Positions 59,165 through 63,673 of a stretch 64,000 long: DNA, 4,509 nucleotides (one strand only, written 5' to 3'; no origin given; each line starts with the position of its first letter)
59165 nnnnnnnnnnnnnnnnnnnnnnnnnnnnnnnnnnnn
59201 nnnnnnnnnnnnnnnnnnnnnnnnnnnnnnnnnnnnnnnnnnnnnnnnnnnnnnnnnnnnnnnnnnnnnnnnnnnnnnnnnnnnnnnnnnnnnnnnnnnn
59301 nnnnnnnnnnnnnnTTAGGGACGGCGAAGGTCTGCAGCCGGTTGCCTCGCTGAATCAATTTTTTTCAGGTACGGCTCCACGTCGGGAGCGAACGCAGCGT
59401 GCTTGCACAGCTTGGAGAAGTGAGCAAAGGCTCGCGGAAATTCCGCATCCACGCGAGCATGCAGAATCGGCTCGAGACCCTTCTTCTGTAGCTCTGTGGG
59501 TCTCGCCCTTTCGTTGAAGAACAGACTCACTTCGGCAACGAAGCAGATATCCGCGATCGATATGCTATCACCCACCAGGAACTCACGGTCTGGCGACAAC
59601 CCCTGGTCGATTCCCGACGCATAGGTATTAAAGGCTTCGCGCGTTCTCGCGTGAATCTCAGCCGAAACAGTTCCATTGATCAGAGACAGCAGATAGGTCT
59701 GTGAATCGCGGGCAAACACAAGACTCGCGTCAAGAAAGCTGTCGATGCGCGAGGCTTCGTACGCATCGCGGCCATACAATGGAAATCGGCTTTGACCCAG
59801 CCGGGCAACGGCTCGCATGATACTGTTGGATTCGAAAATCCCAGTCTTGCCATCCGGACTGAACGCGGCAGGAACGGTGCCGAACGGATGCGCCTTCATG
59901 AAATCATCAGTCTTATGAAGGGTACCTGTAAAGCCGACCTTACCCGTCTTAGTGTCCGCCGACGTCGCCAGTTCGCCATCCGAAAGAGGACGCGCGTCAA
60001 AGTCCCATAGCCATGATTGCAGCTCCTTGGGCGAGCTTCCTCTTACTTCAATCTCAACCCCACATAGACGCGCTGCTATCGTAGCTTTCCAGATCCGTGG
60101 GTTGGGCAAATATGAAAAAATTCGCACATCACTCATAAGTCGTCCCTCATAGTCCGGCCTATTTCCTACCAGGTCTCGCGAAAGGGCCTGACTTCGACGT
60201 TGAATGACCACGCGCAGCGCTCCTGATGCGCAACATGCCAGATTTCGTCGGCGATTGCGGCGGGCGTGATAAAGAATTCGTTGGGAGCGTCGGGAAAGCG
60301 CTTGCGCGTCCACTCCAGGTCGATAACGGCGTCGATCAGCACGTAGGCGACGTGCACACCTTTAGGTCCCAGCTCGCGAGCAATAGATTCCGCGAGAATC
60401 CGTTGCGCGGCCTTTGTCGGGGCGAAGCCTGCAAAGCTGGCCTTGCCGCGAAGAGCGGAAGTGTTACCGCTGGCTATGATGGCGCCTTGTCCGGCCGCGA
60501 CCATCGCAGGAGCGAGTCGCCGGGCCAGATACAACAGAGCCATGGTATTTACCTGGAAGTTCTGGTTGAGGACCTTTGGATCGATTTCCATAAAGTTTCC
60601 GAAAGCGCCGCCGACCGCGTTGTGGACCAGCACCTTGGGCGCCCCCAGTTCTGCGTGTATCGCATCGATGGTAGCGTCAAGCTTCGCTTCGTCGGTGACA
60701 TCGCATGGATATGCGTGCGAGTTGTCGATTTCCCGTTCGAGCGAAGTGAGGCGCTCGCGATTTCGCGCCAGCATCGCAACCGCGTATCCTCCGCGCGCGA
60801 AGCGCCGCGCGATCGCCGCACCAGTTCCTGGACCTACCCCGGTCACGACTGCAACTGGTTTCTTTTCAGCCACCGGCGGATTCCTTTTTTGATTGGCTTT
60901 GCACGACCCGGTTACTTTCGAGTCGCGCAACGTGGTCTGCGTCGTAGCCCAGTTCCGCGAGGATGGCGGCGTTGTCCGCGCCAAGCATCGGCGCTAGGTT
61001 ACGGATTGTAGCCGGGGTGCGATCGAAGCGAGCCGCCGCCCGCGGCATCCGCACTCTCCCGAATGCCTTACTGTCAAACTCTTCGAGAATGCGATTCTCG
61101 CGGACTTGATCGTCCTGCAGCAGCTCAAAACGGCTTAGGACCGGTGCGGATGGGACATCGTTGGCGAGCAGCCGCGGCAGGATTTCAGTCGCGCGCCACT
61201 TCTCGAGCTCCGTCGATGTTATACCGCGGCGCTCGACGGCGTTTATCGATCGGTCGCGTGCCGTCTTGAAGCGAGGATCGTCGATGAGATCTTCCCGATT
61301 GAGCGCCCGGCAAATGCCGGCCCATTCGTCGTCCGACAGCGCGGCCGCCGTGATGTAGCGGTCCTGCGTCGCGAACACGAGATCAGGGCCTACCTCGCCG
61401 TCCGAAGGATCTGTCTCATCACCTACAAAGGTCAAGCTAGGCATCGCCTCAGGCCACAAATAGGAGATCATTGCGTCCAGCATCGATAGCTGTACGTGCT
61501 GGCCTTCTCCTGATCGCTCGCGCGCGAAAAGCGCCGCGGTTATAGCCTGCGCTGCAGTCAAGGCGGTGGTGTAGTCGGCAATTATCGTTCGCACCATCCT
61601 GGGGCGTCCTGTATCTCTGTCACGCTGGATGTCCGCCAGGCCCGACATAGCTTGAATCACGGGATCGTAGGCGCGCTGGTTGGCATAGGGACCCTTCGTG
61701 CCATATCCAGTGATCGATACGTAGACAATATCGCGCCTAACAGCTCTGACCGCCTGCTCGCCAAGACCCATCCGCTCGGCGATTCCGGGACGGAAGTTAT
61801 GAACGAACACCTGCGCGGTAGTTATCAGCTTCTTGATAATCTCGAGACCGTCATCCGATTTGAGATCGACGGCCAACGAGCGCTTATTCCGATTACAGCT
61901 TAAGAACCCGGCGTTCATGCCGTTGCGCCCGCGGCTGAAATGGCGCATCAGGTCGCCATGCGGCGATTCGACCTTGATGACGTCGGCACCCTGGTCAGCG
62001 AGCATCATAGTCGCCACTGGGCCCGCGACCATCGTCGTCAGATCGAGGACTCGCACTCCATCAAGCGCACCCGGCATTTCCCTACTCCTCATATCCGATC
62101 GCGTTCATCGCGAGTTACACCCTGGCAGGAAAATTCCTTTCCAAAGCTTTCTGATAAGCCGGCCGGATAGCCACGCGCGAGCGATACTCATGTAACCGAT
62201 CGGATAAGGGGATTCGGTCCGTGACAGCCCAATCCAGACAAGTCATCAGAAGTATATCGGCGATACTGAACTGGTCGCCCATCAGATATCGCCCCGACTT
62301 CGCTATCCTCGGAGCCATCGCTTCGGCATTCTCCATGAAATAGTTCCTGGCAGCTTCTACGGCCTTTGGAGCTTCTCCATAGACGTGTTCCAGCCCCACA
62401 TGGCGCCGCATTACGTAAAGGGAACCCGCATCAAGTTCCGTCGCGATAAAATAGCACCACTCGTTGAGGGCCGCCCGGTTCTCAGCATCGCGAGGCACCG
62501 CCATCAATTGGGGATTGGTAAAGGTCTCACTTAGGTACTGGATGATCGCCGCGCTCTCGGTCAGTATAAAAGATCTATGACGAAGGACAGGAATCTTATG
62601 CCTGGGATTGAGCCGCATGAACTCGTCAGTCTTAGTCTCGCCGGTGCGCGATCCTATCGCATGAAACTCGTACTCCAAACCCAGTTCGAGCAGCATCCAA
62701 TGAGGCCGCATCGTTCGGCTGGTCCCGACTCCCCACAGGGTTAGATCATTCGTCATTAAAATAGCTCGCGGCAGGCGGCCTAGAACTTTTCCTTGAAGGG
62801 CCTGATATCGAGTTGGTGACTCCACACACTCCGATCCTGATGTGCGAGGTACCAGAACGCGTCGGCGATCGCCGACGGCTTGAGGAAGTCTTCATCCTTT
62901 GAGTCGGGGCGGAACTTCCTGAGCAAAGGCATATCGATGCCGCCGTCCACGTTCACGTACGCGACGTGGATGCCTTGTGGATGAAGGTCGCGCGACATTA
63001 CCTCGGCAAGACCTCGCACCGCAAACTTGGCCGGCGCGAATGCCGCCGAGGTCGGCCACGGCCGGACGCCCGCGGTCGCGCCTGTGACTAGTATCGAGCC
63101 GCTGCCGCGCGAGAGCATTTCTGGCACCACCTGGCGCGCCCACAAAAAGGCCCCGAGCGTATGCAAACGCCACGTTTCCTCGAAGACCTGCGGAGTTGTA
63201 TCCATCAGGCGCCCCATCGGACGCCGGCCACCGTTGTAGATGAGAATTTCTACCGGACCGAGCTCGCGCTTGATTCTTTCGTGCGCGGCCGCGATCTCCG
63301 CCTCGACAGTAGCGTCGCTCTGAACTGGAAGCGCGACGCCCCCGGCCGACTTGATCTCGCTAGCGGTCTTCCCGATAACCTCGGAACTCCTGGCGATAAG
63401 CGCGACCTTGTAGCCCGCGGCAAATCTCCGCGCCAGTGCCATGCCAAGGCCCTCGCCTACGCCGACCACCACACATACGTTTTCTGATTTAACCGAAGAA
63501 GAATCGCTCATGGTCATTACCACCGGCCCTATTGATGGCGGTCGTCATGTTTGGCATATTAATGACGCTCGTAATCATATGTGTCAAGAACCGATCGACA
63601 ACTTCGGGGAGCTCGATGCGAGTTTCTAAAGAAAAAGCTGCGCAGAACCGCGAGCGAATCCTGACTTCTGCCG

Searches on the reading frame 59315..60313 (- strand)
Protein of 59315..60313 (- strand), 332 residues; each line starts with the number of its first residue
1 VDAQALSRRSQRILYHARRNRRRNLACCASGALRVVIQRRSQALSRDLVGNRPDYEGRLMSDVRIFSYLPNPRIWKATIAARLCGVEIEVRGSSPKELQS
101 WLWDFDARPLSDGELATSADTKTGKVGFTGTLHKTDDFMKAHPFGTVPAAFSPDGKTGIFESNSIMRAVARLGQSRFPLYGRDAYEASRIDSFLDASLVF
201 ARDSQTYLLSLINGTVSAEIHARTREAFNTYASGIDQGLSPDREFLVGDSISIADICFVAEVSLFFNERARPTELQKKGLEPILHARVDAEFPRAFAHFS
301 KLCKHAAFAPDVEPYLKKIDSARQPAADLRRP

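Call 57: search_protein_families(library=pfam, proteins=[window:59315-60313:-], max_evalue=0.01)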
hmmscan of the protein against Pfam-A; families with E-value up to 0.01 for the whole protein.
window:59315-60313:- (332 aa): 4 families
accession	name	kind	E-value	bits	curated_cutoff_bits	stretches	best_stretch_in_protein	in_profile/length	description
PF13409.12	GST_N_2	-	2.1e-05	25.4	25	1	128-171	31-69/70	Glutathione S-transferase, N-terminal domain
PF02798.26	GST_N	-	0.0021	18.8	20.9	0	132-168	39-73/76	Glutathione S-transferase, N-terminal domain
PF00043.30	GST_C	-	0.0022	18.6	20.7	1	225-263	28-65/93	Glutathione S-transferase, C-terminal domain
PF13410.11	GST_C_2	-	0.0031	18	24.9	0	220-259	3-41/69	Glutathione S-transferase, C-terminal domain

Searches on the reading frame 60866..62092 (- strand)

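Call 57: search_protein_families(library=pfam, proteins=[window:60866-62092:-], max_evalue=0.01)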
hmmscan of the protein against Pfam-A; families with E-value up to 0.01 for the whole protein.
window:60866-62092:- (408 aa): 1 family
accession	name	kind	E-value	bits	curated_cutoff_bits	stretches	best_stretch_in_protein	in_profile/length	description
PF02515.22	CoA_transf_3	-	6.9e-111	371.3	23.3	1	10-374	1-366/366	CoA-transferase family III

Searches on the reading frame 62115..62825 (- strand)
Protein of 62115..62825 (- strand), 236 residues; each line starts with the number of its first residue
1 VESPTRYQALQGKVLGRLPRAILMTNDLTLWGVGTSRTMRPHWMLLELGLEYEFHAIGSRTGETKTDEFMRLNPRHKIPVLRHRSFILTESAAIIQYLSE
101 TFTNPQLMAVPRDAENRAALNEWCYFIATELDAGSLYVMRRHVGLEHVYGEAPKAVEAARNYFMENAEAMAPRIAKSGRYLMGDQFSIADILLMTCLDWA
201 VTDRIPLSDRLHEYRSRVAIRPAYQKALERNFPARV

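Call 57: search_protein_families(library=pfam, proteins=[window:62115-62825:-], max_evalue=0.01)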
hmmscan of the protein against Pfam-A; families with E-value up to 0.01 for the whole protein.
window:62115-62825:- (236 aa): 7 families
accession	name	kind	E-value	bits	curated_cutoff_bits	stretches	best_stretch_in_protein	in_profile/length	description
PF02798.26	GST_N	-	1.5e-16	60.9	20.9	1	27-99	2-75/76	Glutathione S-transferase, N-terminal domain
PF13409.12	GST_N_2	-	3.5e-14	53.6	25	1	38-100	5-69/70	Glutathione S-transferase, N-terminal domain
PF13417.12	GST_N_3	-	1.5e-12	48.1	22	1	38-105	10-74/75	Glutathione S-transferase, N-terminal domain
PF13410.11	GST_C_2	-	1.8e-05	25.1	24.9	1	154-206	2-53/69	Glutathione S-transferase, C-terminal domain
PF00043.30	GST_C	-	5.8e-05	23.7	20.7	1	128-201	3-68/93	Glutathione S-transferase, C-terminal domain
PF14497.11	GST_C_3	-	0.00089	19.9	21.6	1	161-223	32-96/104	Glutathione S-transferase, C-terminal domain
PF22041.1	GST_C_7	-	0.0095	16.3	27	0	146-200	51-108/140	Glutathione S-transferase, C-terminal domain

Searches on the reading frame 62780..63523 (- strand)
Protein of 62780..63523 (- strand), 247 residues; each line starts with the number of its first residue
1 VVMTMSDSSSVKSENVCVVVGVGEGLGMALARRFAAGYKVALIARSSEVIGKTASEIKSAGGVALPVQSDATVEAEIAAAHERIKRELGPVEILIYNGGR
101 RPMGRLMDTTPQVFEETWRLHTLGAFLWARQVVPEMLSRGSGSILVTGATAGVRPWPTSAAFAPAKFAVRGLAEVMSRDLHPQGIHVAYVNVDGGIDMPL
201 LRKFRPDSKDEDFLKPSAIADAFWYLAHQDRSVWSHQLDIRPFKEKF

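Call 57: search_protein_families(library=pfam, proteins=[window:62780-63523:-], max_evalue=0.01)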
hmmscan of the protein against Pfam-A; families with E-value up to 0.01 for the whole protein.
window:62780-63523:- (247 aa): 3 families
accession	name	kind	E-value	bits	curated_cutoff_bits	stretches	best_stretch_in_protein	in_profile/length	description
PF00106.31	adh_short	-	1.1e-35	123.4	26.6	1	16-204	2-190/195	short chain dehydrogenase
PF13561.12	adh_short_C2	-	6.8e-25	88.4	27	1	21-207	1-187/236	Enoyl-(Acyl carrier protein) reductase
PF08659.16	KR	-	0.0096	16.3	22.6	0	18-115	4-106/180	KR domain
